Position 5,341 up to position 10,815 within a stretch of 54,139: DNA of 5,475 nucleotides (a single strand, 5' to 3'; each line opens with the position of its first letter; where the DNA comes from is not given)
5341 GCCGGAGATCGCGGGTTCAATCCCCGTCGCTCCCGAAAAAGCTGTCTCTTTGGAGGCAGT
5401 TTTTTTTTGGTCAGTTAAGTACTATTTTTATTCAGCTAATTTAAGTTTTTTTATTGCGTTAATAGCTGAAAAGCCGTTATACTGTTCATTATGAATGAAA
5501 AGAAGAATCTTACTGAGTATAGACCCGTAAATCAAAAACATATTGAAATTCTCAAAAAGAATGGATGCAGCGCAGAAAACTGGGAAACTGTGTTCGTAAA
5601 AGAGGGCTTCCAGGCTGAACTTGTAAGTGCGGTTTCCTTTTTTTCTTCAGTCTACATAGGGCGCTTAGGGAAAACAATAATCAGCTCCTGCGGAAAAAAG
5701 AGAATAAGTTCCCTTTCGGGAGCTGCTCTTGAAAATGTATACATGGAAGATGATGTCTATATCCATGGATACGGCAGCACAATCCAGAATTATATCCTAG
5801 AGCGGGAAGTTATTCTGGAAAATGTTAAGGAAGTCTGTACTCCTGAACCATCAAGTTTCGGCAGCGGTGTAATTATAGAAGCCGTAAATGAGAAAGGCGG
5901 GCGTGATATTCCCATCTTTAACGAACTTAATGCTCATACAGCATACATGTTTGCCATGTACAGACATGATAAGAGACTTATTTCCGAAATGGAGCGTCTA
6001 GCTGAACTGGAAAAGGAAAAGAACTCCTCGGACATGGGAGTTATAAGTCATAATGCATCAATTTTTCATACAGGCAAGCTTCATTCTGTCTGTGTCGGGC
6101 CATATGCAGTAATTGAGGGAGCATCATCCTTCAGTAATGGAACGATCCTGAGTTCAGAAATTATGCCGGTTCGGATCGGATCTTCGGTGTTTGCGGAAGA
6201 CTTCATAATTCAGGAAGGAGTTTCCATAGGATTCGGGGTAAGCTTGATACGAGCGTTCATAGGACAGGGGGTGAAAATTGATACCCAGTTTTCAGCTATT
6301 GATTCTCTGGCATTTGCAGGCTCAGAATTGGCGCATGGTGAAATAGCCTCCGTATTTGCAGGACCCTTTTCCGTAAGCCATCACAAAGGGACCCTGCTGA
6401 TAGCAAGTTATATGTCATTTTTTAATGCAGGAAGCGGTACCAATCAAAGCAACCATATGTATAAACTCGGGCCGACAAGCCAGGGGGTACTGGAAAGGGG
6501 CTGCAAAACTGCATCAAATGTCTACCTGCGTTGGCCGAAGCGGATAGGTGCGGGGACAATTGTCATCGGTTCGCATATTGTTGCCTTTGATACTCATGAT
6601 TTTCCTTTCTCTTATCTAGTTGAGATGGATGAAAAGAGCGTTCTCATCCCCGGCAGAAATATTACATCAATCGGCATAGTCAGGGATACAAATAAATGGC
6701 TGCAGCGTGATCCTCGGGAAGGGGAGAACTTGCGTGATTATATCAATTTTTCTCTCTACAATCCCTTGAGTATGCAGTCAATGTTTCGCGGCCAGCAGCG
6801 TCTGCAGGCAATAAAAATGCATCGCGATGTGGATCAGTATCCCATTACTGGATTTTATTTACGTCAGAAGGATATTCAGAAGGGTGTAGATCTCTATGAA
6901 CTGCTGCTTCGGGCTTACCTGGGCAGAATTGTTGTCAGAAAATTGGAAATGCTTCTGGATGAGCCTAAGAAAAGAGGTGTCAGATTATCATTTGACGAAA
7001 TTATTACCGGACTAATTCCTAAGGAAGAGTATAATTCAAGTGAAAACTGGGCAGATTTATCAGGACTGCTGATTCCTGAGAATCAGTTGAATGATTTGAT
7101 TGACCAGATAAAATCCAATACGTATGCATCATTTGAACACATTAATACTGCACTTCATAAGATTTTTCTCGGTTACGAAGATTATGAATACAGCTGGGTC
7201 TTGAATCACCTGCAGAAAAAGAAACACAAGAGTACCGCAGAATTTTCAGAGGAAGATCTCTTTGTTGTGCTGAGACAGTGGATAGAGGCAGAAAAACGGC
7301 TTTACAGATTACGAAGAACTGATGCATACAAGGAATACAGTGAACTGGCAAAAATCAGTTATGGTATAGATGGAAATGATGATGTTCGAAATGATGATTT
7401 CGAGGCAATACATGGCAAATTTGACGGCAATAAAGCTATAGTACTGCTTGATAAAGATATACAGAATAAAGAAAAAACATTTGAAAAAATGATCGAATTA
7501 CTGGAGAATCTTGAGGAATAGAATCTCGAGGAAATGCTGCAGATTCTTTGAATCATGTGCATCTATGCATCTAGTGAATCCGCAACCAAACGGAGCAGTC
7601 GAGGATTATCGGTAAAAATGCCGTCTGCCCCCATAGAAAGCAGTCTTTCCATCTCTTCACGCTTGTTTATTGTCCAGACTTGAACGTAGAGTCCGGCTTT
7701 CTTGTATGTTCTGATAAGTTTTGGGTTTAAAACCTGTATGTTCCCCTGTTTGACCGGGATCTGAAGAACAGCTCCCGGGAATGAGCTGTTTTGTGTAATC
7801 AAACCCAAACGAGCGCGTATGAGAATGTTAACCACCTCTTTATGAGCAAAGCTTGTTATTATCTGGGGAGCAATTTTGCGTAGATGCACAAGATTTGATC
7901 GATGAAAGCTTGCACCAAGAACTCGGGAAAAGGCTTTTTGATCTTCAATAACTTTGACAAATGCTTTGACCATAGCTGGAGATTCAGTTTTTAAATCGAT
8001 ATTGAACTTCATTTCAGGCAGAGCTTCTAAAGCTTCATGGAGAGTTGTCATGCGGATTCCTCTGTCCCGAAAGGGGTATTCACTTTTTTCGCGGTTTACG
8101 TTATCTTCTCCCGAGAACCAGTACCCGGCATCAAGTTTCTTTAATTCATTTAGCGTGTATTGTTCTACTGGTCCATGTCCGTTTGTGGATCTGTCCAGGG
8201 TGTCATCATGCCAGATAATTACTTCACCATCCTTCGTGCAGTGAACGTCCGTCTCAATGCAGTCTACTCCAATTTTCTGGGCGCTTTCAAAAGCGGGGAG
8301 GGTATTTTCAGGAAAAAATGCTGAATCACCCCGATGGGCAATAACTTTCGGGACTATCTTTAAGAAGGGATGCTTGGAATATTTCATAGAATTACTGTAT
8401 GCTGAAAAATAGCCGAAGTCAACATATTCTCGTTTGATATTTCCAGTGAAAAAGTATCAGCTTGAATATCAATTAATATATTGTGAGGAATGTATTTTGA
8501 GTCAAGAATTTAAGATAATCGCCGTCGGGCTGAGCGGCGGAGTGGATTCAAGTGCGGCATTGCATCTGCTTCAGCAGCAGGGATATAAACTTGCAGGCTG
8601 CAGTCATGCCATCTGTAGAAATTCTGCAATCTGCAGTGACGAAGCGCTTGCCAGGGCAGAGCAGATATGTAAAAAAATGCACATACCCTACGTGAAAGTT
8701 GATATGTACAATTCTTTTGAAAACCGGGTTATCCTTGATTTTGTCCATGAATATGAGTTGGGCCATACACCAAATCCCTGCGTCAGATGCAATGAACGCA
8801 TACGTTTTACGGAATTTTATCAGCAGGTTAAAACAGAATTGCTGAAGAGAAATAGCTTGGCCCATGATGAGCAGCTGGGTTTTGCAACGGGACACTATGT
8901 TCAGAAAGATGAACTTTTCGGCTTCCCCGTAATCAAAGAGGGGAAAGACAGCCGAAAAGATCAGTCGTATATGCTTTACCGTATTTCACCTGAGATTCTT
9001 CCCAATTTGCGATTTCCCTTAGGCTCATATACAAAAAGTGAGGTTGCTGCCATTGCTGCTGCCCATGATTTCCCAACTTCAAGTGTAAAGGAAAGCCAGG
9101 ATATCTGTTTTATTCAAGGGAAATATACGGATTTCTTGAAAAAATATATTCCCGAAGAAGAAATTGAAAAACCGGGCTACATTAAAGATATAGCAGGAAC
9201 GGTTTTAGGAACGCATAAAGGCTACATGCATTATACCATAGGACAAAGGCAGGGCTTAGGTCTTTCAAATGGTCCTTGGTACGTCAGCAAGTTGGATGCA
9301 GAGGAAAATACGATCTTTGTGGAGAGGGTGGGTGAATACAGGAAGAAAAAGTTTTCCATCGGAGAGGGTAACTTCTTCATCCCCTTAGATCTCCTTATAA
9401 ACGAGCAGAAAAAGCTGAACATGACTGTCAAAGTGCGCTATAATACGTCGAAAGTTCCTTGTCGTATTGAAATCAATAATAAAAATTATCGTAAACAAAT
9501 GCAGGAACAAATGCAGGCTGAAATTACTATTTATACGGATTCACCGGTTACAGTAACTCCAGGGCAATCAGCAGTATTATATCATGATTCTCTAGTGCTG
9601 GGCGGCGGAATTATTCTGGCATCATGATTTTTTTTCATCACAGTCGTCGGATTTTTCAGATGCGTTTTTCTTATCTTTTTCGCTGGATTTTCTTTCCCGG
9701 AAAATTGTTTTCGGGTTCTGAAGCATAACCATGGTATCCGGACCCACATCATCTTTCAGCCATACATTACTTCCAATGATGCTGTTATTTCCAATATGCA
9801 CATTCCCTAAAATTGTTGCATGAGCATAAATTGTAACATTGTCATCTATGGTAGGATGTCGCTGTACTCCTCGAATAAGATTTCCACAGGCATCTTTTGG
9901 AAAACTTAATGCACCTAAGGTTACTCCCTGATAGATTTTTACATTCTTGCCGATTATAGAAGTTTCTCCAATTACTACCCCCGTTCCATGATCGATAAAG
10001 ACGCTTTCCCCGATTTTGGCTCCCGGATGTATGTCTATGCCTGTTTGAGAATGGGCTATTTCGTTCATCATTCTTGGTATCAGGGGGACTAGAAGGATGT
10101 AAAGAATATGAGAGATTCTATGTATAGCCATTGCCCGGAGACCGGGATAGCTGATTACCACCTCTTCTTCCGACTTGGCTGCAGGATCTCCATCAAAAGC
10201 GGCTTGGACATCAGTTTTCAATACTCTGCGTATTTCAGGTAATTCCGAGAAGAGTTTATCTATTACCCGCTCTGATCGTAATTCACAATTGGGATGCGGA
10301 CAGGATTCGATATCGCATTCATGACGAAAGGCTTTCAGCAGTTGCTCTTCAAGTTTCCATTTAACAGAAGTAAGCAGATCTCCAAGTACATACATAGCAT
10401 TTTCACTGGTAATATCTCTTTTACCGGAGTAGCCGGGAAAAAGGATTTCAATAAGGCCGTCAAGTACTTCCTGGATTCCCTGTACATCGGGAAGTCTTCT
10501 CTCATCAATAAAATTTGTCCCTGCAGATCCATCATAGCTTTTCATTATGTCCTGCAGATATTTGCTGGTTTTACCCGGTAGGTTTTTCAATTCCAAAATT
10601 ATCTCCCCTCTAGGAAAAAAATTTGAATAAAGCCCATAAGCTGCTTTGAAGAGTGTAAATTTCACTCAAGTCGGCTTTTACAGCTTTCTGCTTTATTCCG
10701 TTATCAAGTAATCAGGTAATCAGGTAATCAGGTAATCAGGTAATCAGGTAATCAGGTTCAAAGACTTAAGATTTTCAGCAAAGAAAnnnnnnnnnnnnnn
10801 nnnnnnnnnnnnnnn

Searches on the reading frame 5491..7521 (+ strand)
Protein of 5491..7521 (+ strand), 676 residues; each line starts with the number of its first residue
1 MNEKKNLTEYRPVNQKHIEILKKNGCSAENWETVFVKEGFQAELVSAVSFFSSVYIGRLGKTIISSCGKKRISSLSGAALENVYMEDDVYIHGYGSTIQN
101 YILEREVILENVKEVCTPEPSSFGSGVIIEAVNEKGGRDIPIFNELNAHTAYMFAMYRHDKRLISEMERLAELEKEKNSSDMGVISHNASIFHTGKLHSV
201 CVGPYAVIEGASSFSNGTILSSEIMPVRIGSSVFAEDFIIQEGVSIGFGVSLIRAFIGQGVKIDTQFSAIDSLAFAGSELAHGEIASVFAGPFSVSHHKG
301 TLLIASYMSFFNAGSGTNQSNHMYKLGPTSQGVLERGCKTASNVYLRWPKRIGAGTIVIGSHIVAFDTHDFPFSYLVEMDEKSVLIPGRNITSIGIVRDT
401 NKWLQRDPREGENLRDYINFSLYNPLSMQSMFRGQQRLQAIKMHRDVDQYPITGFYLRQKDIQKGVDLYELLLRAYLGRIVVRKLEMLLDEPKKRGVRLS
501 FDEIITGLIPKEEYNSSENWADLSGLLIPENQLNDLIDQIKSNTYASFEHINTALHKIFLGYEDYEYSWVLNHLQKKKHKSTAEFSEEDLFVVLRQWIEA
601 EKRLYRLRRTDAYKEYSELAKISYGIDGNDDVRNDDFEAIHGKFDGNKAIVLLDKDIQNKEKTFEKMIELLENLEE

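Call 25: search_protein_families(library=pfam, proteins=[window:5491-7521:+], max_evalue=0.00001)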
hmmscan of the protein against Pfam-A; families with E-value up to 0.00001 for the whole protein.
window:5491-7521:+ (676 aa): 2 families
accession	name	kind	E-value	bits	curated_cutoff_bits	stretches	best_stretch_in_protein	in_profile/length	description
PF16314.11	DUF4954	-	1.1e-152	509.2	26.2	1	10-441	1-432/433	Domain of unknown function (DUF4954)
PF20683.2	DUF6819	-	7.2e-36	123.9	23.5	1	502-669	3-169/171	Domain of unknown function (DUF6819)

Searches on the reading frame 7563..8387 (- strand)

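Call 25: search_protein_families(library=pfam, proteins=[window:7563-8387:-], max_evalue=0.00001)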
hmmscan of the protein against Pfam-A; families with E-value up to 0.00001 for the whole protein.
window:7563-8387:- (274 aa): 1 family
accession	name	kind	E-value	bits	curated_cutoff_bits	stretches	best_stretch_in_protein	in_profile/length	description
PF03009.23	GDPD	-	5.6e-48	164.6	23.6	1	18-263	1-243/244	Glycerophosphoryl diester phosphodiesterase family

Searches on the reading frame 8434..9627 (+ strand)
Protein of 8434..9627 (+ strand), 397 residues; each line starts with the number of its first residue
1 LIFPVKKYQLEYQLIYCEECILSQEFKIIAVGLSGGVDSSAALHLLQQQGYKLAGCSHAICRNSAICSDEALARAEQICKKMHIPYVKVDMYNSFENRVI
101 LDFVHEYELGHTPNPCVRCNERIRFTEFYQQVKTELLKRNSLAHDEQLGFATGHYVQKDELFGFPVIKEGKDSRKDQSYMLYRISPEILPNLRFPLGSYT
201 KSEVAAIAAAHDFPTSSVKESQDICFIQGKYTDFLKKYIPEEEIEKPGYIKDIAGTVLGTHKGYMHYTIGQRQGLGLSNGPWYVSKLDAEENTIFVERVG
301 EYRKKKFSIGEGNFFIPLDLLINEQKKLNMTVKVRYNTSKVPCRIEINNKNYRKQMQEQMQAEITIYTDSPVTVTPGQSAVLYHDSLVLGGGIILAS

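Call 25: search_protein_families(library=pfam, proteins=[window:8434-9627:+], max_evalue=0.00001)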
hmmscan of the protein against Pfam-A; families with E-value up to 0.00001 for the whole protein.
window:8434-9627:+ (397 aa): 3 families
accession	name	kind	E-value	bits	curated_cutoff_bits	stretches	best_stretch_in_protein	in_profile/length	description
PF03054.22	tRNA_Me_trans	-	1.2e-53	182.3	20.6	1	29-228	3-201/202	tRNA methyl transferase HUP domain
PF20259.3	tRNA_Me_trans_M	-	3.1e-23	81.6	27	1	233-296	2-64/66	tRNA methyl transferase PRC-barrel domain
PF20258.4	tRNA_Me_trans_C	-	4.1e-11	43.5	20.6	1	324-394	17-77/77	Aminomethyltransferase beta-barrel domain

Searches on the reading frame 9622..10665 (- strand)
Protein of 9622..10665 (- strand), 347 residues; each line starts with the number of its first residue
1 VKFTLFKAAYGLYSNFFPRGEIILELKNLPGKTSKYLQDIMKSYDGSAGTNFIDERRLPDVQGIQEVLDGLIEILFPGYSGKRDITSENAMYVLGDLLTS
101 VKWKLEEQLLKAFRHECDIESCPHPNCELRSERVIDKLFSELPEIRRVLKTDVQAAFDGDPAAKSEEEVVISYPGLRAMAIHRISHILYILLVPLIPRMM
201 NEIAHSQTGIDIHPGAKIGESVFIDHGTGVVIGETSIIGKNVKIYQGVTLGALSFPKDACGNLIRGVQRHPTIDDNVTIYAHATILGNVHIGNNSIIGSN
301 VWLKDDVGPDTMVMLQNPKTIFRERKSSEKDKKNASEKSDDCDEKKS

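Call 25: search_protein_families(library=pfam, proteins=[window:9622-10665:-], max_evalue=0.00001)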
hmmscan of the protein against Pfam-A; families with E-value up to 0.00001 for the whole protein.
window:9622-10665:- (347 aa): 1 family
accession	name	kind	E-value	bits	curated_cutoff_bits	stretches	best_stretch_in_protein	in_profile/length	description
PF00132.30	Hexapep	-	4.9e-15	54.9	27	1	270-303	1-34/36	Bacterial transferase hexapeptide (six repeats)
